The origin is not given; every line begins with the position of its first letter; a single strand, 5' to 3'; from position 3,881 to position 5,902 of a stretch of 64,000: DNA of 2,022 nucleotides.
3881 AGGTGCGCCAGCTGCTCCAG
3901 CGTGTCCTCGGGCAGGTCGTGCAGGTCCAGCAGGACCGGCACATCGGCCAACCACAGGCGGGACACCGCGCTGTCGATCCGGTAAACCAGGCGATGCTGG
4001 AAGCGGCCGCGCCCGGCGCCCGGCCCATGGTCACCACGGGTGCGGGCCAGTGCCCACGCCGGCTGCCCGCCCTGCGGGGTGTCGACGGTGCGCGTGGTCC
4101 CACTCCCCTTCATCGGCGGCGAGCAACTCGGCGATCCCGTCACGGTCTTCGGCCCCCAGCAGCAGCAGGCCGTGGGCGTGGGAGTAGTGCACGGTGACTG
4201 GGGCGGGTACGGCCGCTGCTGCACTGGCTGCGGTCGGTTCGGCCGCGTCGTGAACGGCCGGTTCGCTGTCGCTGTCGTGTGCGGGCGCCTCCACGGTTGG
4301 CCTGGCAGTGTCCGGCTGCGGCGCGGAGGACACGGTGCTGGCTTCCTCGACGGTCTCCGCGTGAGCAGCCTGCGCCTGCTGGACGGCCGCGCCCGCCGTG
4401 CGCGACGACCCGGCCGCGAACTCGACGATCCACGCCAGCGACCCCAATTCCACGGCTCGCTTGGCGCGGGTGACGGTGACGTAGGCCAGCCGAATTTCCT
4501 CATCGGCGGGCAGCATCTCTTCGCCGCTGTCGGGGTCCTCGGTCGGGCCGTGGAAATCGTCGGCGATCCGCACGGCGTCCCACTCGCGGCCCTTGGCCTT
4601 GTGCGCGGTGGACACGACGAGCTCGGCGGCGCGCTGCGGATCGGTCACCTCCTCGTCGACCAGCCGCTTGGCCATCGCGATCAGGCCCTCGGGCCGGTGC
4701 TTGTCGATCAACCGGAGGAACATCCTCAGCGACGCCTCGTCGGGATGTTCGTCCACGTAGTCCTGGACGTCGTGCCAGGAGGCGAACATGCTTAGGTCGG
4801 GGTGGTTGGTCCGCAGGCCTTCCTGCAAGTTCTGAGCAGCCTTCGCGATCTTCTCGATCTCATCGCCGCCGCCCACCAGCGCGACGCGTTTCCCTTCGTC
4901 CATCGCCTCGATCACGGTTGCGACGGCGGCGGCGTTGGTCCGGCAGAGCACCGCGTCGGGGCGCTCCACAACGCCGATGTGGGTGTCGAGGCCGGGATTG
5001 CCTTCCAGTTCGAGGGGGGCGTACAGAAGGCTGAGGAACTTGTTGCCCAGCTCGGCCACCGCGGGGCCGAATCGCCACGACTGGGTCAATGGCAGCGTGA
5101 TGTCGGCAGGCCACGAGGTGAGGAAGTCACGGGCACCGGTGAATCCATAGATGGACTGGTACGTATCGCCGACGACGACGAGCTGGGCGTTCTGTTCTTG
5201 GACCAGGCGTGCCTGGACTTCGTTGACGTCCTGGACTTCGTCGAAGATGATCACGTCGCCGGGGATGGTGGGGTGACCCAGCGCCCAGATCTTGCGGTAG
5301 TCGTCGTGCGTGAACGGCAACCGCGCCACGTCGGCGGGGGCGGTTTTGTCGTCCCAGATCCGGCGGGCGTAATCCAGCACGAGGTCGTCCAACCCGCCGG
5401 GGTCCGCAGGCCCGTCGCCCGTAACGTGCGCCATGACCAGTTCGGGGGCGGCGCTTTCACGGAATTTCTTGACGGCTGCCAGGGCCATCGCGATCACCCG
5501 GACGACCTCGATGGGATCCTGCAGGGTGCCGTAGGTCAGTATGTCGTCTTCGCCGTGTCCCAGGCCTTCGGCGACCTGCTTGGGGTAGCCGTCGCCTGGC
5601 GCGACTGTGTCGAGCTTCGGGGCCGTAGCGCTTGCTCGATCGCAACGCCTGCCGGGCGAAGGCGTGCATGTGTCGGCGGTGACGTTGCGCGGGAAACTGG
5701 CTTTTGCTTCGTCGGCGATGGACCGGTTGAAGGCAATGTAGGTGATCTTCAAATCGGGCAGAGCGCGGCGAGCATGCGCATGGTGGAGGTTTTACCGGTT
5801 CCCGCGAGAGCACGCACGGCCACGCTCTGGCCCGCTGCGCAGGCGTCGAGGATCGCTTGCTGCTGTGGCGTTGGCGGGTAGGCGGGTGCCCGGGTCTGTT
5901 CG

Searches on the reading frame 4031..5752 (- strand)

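Call 66: search_protein_families(library=pfam, proteins=[window:4031-5752:-], max_evalue=0.0001)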
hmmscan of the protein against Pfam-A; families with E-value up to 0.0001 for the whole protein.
window:4031-5752:- (573 aa): 4 families
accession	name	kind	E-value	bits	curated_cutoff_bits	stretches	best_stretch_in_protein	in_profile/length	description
PF00580.27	UvrD-helicase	-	2.3e-08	34.5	23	1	167-208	215-259/271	UvrD/REP helicase N-terminal domain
PF13361.12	UvrD_C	-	2.9e-08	34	25.6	1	342-434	264-343/350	UvrD-like helicase C-terminal domain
PF13538.12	UvrD_C_2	-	2e-06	28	27.4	1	379-434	3-49/52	UvrD-like helicase C-terminal domain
PF13245.12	AAA_19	-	9.6e-06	26.2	25.1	1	160-204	86-133/134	AAA domain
